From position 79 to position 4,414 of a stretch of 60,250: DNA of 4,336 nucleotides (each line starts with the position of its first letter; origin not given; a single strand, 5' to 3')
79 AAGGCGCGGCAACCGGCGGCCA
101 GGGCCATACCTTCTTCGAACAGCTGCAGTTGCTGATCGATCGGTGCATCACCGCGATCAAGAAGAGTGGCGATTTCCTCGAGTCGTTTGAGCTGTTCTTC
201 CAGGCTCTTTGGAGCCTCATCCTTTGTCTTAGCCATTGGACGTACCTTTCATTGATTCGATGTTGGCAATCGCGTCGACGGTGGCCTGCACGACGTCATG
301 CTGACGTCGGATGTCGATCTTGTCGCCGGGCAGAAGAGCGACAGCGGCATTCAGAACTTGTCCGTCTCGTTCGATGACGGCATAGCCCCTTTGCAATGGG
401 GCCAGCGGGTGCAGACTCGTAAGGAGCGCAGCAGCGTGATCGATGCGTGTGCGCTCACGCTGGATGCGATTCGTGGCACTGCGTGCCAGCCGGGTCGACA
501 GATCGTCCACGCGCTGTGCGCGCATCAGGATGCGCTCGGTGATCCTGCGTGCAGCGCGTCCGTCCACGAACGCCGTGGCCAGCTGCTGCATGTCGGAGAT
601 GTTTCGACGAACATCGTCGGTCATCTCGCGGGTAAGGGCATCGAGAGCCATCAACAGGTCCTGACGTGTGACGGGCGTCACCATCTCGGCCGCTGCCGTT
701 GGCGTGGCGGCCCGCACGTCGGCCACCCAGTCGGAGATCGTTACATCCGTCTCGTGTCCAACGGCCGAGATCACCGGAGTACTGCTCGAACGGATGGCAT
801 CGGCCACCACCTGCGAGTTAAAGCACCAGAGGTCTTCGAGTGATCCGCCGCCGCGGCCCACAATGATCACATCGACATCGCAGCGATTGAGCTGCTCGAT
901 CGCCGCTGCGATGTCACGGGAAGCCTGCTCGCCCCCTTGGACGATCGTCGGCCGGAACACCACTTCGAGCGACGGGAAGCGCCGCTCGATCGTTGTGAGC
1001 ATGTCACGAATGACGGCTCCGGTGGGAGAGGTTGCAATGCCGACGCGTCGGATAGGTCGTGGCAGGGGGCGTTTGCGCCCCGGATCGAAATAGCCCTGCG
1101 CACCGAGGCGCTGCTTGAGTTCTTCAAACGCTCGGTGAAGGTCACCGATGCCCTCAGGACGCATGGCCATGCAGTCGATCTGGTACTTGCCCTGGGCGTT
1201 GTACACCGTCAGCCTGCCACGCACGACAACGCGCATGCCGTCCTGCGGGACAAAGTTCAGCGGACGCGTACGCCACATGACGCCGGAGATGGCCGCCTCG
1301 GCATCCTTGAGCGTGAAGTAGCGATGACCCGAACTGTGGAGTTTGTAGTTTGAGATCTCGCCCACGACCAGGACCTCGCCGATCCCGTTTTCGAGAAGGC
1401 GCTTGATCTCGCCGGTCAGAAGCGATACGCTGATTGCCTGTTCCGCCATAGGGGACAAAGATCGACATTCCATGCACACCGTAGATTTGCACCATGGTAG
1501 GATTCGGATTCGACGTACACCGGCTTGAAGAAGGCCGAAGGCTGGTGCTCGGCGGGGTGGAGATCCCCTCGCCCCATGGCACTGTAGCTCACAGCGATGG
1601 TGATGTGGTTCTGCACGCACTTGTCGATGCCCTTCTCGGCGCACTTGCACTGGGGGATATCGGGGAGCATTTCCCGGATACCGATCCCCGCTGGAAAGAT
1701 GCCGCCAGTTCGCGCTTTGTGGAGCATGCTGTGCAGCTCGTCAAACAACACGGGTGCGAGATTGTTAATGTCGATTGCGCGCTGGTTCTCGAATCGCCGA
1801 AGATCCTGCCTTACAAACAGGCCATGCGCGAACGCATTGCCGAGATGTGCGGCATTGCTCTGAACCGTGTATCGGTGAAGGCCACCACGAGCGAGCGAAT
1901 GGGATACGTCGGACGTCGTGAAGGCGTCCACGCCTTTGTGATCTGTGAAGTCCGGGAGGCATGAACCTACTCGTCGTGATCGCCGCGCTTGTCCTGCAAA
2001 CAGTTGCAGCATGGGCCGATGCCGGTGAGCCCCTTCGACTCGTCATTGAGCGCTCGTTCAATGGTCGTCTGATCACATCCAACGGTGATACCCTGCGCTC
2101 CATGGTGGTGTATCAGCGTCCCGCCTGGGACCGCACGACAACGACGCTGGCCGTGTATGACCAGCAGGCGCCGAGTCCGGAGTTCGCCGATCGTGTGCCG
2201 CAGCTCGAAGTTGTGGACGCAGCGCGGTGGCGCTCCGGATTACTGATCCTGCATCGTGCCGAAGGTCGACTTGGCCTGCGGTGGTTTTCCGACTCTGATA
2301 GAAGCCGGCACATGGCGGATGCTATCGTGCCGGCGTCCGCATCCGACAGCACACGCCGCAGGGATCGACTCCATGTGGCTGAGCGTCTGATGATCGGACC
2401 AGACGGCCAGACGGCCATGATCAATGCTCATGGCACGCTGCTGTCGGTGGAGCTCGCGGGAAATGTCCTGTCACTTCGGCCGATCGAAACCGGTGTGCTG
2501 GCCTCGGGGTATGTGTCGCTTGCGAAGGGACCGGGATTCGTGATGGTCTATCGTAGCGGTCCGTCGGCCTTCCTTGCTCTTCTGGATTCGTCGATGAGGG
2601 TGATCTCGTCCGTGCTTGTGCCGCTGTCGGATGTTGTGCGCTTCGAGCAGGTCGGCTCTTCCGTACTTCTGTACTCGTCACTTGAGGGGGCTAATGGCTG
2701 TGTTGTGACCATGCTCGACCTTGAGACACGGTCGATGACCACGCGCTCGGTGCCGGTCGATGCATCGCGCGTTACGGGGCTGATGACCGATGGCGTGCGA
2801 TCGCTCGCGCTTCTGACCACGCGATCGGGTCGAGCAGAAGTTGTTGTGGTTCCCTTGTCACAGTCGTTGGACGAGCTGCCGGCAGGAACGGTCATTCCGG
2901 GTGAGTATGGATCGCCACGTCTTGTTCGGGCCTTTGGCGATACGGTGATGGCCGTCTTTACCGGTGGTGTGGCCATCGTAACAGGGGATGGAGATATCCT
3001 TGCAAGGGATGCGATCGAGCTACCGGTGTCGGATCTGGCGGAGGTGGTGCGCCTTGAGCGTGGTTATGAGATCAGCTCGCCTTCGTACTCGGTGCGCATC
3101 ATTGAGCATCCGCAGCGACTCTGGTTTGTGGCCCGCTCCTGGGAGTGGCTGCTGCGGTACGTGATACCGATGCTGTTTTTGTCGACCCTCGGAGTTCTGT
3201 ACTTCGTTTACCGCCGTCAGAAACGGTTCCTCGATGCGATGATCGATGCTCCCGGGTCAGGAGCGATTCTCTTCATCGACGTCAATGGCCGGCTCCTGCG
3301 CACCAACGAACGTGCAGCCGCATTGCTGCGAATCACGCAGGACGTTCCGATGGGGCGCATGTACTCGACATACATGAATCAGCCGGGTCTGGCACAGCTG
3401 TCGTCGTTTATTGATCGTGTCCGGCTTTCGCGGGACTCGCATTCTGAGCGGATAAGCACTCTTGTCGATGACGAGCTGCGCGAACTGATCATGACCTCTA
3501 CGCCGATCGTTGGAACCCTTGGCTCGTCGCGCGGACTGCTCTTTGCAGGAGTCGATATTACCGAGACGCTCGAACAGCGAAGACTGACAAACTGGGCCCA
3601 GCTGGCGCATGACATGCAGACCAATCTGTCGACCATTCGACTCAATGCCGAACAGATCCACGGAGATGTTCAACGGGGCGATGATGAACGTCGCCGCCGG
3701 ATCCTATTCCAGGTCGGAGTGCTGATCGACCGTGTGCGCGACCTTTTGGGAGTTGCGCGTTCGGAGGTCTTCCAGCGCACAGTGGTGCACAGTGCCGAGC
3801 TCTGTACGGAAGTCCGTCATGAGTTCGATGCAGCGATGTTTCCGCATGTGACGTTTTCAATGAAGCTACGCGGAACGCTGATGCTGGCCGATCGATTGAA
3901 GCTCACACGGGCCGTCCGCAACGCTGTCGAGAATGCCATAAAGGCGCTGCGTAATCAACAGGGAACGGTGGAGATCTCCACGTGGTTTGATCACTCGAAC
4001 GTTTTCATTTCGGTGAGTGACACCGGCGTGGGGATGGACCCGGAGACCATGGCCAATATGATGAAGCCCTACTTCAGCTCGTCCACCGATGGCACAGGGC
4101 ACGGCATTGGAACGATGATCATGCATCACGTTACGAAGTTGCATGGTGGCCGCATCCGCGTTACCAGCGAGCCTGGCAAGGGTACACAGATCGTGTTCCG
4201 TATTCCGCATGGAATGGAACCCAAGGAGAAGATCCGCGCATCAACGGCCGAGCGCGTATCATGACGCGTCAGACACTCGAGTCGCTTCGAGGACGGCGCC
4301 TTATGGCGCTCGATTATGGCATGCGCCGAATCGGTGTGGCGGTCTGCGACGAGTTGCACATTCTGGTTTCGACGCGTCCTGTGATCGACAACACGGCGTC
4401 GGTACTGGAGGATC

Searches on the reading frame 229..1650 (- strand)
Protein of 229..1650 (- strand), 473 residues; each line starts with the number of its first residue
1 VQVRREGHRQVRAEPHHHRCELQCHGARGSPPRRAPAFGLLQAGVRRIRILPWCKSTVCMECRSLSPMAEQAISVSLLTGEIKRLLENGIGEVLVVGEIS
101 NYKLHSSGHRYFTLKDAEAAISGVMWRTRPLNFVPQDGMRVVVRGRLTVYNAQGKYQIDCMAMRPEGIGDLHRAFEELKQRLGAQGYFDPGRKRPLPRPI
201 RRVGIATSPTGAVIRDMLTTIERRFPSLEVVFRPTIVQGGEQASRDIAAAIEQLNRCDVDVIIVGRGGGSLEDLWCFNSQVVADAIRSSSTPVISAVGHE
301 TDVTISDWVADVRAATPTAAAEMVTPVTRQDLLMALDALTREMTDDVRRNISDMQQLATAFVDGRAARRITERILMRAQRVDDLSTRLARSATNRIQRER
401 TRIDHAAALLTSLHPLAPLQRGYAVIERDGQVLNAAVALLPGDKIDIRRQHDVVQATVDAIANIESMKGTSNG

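Call 57: search_protein_families(library=pfam, proteins=[window:229-1650:-], max_evalue=0.00001)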
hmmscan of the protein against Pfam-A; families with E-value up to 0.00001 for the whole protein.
window:229-1650:- (473 aa): 3 families
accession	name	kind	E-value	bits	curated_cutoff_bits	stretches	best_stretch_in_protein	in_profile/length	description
PF02601.20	Exonuc_VII_L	-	1.5e-83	281.4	35.9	2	187-407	1-218/315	Exonuclease VII, large subunit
PF13742.12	tRNA_anti_2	-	6.1e-27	94.1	27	1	73-163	1-94/95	OB-fold nucleic acid binding domain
PF01336.31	tRNA_anti-codon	-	2.7e-08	34.1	27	1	93-161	1-70/75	OB-fold nucleic acid binding domain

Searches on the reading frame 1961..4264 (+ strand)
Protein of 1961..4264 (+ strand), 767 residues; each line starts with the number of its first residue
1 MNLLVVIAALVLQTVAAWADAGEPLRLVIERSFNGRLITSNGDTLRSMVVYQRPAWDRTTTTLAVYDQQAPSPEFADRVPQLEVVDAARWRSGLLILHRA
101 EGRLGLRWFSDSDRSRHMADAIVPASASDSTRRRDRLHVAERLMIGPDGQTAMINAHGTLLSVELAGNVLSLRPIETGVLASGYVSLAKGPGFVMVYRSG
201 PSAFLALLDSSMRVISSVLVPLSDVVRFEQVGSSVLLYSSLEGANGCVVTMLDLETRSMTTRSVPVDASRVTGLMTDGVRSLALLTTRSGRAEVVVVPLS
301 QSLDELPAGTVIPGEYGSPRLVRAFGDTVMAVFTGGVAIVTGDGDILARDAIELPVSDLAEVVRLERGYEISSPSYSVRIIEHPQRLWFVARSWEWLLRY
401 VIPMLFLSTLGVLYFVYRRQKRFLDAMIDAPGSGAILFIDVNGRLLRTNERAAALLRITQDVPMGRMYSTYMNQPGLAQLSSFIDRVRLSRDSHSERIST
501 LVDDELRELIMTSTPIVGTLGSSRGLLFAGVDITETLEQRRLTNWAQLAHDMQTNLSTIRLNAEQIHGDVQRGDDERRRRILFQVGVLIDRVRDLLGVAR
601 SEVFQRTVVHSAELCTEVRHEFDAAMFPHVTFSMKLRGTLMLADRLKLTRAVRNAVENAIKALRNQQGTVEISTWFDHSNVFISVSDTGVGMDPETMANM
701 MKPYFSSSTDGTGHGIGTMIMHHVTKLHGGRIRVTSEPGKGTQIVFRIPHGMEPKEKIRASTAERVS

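Call 57: search_protein_families(library=pfam, proteins=[window:1961-4264:+], max_evalue=0.00001)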
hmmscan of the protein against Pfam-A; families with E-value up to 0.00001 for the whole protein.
window:1961-4264:+ (767 aa): 3 families
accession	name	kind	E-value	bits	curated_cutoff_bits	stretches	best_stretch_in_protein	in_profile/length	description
PF02518.31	HATPase_c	-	2.5e-25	89.5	26.4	1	644-750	2-109/111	Histidine kinase-, DNA gyrase B-, and HSP90-like ATPase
PF00989.32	PAS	-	1.3e-06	28.8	22.6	1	425-533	4-113/113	PAS fold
PF14501.12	HATPase_c_5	-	1.9e-06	28.2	22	1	647-737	5-91/102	GHKL domain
